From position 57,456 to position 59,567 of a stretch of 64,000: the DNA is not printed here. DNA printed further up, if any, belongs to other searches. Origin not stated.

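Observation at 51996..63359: Nine-gene SPFH / zinc-ribbon / triplicated coiled-coil membrane protein / AAA+ operon: candidate undescribed envelope system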

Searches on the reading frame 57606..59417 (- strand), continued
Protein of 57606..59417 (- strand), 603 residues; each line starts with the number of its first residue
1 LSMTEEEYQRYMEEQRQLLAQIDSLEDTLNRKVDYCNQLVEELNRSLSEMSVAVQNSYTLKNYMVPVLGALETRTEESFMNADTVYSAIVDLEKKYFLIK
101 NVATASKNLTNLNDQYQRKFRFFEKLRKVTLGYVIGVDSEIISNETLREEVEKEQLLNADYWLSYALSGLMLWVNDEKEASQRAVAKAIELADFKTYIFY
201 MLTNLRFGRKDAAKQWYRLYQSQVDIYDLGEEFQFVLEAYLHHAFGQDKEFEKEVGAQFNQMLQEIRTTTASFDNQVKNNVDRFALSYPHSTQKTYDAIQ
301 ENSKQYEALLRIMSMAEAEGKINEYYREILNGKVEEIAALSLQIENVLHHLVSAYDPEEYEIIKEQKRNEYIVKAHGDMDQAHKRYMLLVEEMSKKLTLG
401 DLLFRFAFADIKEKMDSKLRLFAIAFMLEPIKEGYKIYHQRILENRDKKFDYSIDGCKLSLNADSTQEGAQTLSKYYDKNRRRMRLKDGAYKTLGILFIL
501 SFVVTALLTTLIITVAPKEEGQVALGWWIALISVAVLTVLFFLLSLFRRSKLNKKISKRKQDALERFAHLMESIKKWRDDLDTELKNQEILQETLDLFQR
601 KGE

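Call 29: search_protein_families(library=padloc, proteins=[L003:4574-7285:+, L003:7287-9485:+, L003:9505-9987:+, L024:5730-8762:+, L024:8759-9907:+, L001:7245-9983:+, L043:8135-9718:+, L059:5988-9389:+], max_evalue=0.01)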
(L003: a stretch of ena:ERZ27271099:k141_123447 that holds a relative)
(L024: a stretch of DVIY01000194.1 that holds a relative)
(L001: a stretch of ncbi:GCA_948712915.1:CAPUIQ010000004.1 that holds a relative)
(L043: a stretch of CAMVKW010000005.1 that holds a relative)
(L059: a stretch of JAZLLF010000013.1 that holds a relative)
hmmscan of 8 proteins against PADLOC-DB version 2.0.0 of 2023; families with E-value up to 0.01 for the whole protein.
L003:4574-7285:+ (903 aa): 11 families
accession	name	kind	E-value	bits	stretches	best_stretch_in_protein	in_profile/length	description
PDLC04140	mad8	-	8.1e-16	56.4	1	402-751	17-290/314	mads_8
PDLC04097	HerA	-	1.7e-12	44.8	1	574-762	409-594/618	-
PDLC04103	HerA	-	9.9e-12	42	1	643-760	443-556/579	-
PDLC04105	HerA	-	4.7e-11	39.9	1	642-756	420-531/576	-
PDLC04104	HerA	-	8e-09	32.7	1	641-760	220-336/379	-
PDLC04100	HerA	-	1.1e-06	25.7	1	613-753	413-548/580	-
PDLC01055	HerA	-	4e-06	23.9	1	597-742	378-506/532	Type III coevolved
PDLC02185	HerA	-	1.3e-05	22.2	1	603-759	410-560/585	-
PDLC04098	HerA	-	3.6e-05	20.5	1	630-727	517-612/686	-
PDLC04106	HerA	-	0.00024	17.8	1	646-748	516-616/667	-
PDLC02195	IetA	-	0.0076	13.6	0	329-429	58-155/395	-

L003:7287-9485:+ (732 aa): 0 families

L003:9505-9987:+ (160 aa): 0 families

L024:5730-8762:+ (1010 aa): 0 families

L024:8759-9907:+ (382 aa): 0 families

L001:7245-9983:+ (912 aa): 1 family
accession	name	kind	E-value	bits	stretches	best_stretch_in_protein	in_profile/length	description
PDLC05062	PDC-S66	-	0.00077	17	1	139-194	130-185/282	-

L043:8135-9718:+ (527 aa): 0 families

L059:5988-9389:+ (1133 aa): 0 families

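Call 31: fold_search(model_id=the predicted structure, library=pdb)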
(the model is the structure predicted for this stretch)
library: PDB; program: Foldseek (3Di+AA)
matches with E <= 10: 402; with E <= 0.001: 0
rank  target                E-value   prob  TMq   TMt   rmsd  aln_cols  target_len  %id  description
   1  7dkh_I                7.3e-02  0.41  0.14  0.10  30.0       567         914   11  Crystal structure of the Ctr9/Paf1/Cdc73/Rtf1 quaternary complex (released 2021-11-24)
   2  7a0g_BBB              1.2e-01  0.57  0.14  0.22  17.1       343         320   11  Structure of the SmhB pore of the tripartite alpha-pore forming toxin, Smh, from Serratia marcescens. (released 2021-03-31)
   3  6c95_A                1.5e-01  0.23  0.15  0.13  39.6       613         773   11  The Human NatA (Naa10/Naa15) amino-terminal acetyltransferase complex bound to HYPK (released 2018-06-06)
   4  8qca_B                1.5e-01  0.23  0.14  0.11  33.5       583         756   12  CryoEM structure of a S. Cerevisiae Ski2387 complex in the closed state bound to RNA (released 2023-11-15)
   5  9g8o_B                1.6e-01  0.20  0.13  0.09  31.6       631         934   12  human 40S ribosome bound by a SKI238-exosome complex (released 2024-10-16)
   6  7a0g_EEE              1.7e-01  0.30  0.12  0.19  22.0       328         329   12  Structure of the SmhB pore of the tripartite alpha-pore forming toxin, Smh, from Serratia marcescens. (released 2021-03-31)
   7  5nnr_D                1.7e-01  0.16  0.13  0.13  37.1       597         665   13  Structure of Naa15/Naa10 bound to HypK-THB (released 2017-06-14)
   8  5nnp_E                1.7e-01  0.16  0.13  0.12  37.6       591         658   12  Structure of Naa15/Naa10 bound to HypK-THB (released 2017-06-14)
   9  9f1b_DB               1.9e-01  0.21  0.15  0.11  38.5       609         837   13  Mammalian ternary complex of a translating 80S ribosome, NAC and NatA/E (released 2024-08-21)
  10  6h2f_C                2.1e-01  0.28  0.11  0.18  23.3       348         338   11  Structure of the pre-pore AhlB of the tripartite alpha-pore forming toxin, AHL, from Aeromonas hydrophila. (released 2019-07-10)
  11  7p3r_A                2.4e-01  0.66  0.17  0.27  19.7       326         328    8  Helical structure of the toxin MakA from Vibrio cholera (released 2022-02-23)
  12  6iqs_A                2.6e-01  0.69  0.16  0.30  15.4       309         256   13  Crystal structure of Prc with L245A and L340G mutations in complex with NlpI (released 2019-07-24)
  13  4ynv_A                2.6e-01  0.33  0.12  0.23  23.2       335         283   12  Assembly Chaperone of RpL4 (Acl4) (Residues 28-338) (released 2015-05-13)
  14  6grj_E                2.6e-01  0.28  0.12  0.19  22.7       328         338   12  Structure of the AhlB pore of the tripartite alpha-pore forming toxin, AHL, from Aeromonas hydrophila. (released 2019-07-03)
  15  7a0g_AAA              2.6e-01  0.21  0.11  0.18  22.1       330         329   12  Structure of the SmhB pore of the tripartite alpha-pore forming toxin, Smh, from Serratia marcescens. (released 2021-03-31)
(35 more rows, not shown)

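Call 43: search_protein_families(library=pfam, alignment_id=A4, max_evalue=0.05)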
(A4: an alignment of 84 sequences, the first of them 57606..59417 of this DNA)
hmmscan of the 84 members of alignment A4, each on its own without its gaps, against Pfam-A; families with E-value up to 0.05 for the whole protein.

A. member 1, window:57606-59417:- (603 aa): 8 families
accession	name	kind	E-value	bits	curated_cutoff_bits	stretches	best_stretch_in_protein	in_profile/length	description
PF24226.1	DUF7442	-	0.00023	21.4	23.8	1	496-576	2-76/79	Phage membrane protein Family of unknown function (DUF7442)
PF03706.18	LPG_synthase_TM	-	0.0004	20.4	33.4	1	500-575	121-196/302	Lysylphosphatidylglycerol synthase TM region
PF20990.2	DUF2207_C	-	0.00087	19.5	33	1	379-566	36-205/247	Predicted membrane protein (DUF2207) C-terminal domain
PF07332.16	Phage_holin_3_6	-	0.0012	19.3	28.4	1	485-557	32-99/116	Putative Actinobacterial Holin-X, holin superfamily III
PF14278.11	TetR_C_8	-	0.004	17.7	26.1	0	292-338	7-53/103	Transcriptional regulator C-terminal region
PF14316.11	DUF4381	-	0.028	15.1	27.2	1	524-571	18-59/145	Domain of unknown function (DUF4381)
PF01284.28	MARVEL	-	0.032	14.7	32.8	0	494-549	6-63/135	Membrane-associating domain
PF05659.16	RPW8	-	0.05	13.7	30.4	0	530-596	7-73/139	Arabidopsis broad-spectrum mildew resistance protein RPW8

B. families by the number of members that match (of 84 scanned): 138 families (the first 25 are shown)
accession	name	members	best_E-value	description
PF20990.2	DUF2207_C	26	0.00045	Predicted membrane protein (DUF2207) C-terminal domain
PF01166.23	TSC22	5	0.0011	TSC-22/dip/bun family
PF07332.16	Phage_holin_3_6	5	0.0012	Putative Actinobacterial Holin-X, holin superfamily III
PF13829.11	DUF4191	5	0.002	Domain of unknown function (DUF4191)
PF05859.17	Mis12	4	0.0011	Mis12 protein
PF06103.16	DUF948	4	0.0051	Bacterial protein of unknown function (DUF948)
PF13903.11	Claudin_2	3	0.00035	PMP-22/EMP/MP20/Claudin tight junction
PF04513.17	Baculo_PEP_C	3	0.001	Baculovirus polyhedron envelope protein, PEP, C terminus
PF00170.26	bZIP_1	3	0.0015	bZIP transcription factor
PF12296.13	HsbA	3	0.0017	Hydrophobic surface binding protein A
PF13273.12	DUF4064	3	0.006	Protein of unknown function (DUF4064)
PF09868.14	DUF2095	3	0.0096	Uncharacterized protein conserved in archaea (DUF2095)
PF01724.21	DUF29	3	0.017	Domain of unknown function DUF29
PF03706.18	LPG_synthase_TM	2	0.0004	Lysylphosphatidylglycerol synthase TM region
PF05478.16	Prominin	2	0.00059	Prominin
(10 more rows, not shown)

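Call 44: search_solved_structures(query=A4, max_evalue=10)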
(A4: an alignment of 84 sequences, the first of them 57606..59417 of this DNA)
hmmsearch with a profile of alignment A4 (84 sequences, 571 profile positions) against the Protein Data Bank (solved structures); distinct sequences matched with E-value up to 10: 95 (the best 60 are shown).
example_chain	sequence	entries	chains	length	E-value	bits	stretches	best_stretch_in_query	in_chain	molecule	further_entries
4zry_B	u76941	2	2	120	3.1e-06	29.3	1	10-93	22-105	Keratin, type II cytoskeletal 1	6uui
3tnu_B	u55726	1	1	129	0.00046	22.2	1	9-93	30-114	Keratin, type II cytoskeletal 5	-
6jfv_B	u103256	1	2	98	0.0013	20.7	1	12-93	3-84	Keratin, type II cytoskeletal 5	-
6gao_A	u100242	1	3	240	0.0021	20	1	5-86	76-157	Outer capsid protein sigma-1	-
2ch7_B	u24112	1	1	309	0.0031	19.4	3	14-84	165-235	METHYL-ACCEPTING CHEMOTAXIS PROTEIN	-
2yo3_A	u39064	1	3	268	0.0046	18.9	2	32-89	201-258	GENERAL CONTROL PROTEIN GCN4, PUTATIVE INNER MEMBRANE PROTEIN, GENERAL CONTROL PROTEIN GCN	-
6pf2_A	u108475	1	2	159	0.0047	18.8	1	4-83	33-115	Myosin, heavy polypeptide 7, cardiac muscle, beta variant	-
9cuy_c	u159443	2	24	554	0.0051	18.7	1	8-75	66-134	Short tail fiber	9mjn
2ch7_A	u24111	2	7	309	0.0062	18.5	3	14-84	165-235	METHYL-ACCEPTING CHEMOTAXIS PROTEIN | Methyl-accepting chemotaxis protein 2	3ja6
6kos_A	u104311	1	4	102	0.008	18.1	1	4-86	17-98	SUWA (Super WA20)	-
3ja6_H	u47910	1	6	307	0.0086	18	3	14-84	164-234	Methyl-accepting chemotaxis protein 2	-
2jua_A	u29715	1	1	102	0.0094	17.9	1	38-81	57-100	de novo protein S836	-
6tik_C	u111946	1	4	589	0.013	17.3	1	6-82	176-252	Capsid protein,Putative adhesin/invasin,Capsid protein,Factor H-binding protein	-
2wpr_A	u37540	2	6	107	0.015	17.2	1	4-89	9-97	TRIMERIC AUTOTRANSPORTER ADHESIN FRAGMENT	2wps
7oah_A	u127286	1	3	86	0.021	16.7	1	4-82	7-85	General control transcription factor GCN4,conserved hypothetical protein residues 311-335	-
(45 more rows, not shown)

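Call 51: search_solved_structures(query=L003:4574-7285:+, max_evalue=1)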
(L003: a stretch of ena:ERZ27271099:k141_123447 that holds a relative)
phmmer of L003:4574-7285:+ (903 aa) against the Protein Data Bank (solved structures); distinct sequences matched with E-value up to 1: 2.
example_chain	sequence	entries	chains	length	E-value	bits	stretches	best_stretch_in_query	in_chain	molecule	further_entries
4d2i_A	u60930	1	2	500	6.5e-06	27.4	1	561-754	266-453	HERA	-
9x1l_A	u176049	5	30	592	0.028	15.4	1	668-760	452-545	DNA helicase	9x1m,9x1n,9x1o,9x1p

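Call 54: search_dna_similar(query=window:57606-59417:-, collection=plasmids, mode=protein, max_evalue=0.001)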
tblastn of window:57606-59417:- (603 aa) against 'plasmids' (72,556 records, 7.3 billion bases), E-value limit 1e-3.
Records with a match: 4; places in all: 4; records where one place covers at least 80% of the query: 0.
Best place of each record, by identity: <60% 4.
By first word of the organism name: Komagataeibacter 2; Comamonas 1; Fusobacterium 1.
By predicted mobility (MOB-suite, as given by PLSDB): non-mobilizable 4.
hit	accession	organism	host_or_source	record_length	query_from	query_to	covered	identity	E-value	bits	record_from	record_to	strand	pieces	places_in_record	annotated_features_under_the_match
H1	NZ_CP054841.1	Comamonas antarctica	whole organism,R2A medium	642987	30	425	66%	22.4%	1e-20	104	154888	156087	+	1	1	hypothetical protein (x2)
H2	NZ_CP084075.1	Fusobacterium vincentii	-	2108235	103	388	47%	25.5%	7e-21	105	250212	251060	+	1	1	none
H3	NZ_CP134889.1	Komagataeibacter nataicola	bacteria culture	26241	102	403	50%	23.2%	3e-11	74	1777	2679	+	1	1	hypothetical protein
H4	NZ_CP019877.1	Komagataeibacter nataicola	-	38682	102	403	50%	23.2%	3e-11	74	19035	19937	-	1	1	hypothetical protein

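Call 55: search_dna_similar(query=window:57606-59417:-, collection=phages, mode=protein, max_evalue=0.001)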
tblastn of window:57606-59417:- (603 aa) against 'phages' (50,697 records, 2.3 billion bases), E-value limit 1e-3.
Records with a match: 1; places in all: 1; records where one place covers at least 80% of the query: 0.
Best place of each record, by identity: <60% 1.
By first word of the organism name: Streptococcus 1.
By host as written in the record: Streptococcus oralis U-o2 1.
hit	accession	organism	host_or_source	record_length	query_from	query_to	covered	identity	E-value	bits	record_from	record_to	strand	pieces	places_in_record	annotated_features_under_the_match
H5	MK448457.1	Streptococcus satellite phage Javan368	Streptococcus oralis U-o2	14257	68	501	72%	23.1%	3e-21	104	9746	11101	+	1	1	hypothetical protein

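Call 56: get_annotated_region(hit=H5, flank=8000)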
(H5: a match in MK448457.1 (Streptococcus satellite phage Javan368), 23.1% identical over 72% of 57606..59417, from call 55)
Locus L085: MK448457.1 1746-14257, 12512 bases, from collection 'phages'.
description: Streptococcus satellite phage Javan368, complete genome.
organism: Streptococcus satellite phage Javan368 (NCBI taxid 2558664)
taxonomy: Viruses
host: Streptococcus oralis U-o2; source: -; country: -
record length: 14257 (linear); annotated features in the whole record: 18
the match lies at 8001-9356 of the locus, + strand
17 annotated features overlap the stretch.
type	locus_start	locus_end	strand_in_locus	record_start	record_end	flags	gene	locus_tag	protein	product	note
CDS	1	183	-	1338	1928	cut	-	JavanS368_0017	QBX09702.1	DNA-binding protein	-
CDS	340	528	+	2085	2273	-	-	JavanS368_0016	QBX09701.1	putative transcriptional regulator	-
CDS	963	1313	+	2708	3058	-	-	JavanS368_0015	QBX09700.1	hypothetical protein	FIG01115536: hypothetical protein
CDS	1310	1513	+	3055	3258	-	-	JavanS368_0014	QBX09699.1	hypothetical protein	FIG01116276: hypothetical protein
CDS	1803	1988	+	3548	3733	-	-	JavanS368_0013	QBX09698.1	hypothetical protein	-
CDS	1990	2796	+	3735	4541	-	-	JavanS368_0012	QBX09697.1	putative DNA replication protein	-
CDS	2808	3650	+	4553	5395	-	-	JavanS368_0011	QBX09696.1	helicase loader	Helicase loader DnaI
CDS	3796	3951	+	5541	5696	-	-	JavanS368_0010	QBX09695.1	hypothetical protein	-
CDS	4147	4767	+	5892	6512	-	-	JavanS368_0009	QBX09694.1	hypothetical protein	-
CDS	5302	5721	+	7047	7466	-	-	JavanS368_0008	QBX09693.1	hypothetical protein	-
CDS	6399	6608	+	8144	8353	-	-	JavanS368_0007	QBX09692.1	hypothetical protein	-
CDS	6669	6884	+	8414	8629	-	-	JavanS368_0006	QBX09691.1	hypothetical protein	-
CDS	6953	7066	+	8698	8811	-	-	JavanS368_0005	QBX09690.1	hypothetical protein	-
CDS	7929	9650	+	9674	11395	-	-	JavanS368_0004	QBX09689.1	hypothetical protein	FIG00670618: hypothetical protein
CDS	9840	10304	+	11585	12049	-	-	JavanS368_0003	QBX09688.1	hypothetical protein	-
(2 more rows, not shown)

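Call 57: get_annotated_region(hit=H3, flank=7000)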
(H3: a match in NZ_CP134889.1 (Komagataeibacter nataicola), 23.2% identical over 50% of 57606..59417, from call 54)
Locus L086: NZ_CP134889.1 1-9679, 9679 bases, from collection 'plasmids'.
description: Komagataeibacter nataicola strain FWP-2023 plasmid unnamed1
organism: Komagataeibacter nataicola (NCBI taxid 265960)
taxonomy: Bacteria; Pseudomonadota; Alphaproteobacteria; Rhodospirillales; Acetobacteraceae; Komagataeibacter; Komagataeibacter nataicola
host: -; source: bacteria culture; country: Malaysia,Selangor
typing (MOB-suite, as given by PLSDB): non-mobilizable; replicon rep_cluster_1336
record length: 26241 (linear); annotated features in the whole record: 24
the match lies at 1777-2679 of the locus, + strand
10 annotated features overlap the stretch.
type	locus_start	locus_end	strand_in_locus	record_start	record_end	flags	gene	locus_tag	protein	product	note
CDS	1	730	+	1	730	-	-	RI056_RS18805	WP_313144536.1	IS3 family transposase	-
CDS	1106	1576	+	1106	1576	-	-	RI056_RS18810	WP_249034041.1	hypothetical protein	-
CDS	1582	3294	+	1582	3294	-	-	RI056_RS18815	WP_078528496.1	hypothetical protein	-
CDS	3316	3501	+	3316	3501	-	-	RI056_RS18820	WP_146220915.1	hypothetical protein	-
CDS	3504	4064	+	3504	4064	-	-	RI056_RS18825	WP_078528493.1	hypothetical protein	-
CDS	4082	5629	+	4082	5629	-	-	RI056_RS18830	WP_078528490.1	AAA family ATPase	-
CDS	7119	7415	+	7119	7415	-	-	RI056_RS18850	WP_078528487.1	WGR domain-containing protein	-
CDS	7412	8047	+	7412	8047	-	-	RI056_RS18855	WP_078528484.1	tyrosine-type recombinase/integrase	GO:0015074 - DNA integration [Evidence IEA]; GO:0006310 - DNA recombination [Evidence IEA]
CDS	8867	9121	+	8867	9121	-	-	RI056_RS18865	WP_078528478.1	CopG family transcriptional regulator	-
CDS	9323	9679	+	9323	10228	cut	-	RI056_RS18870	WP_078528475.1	replication protein RepA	-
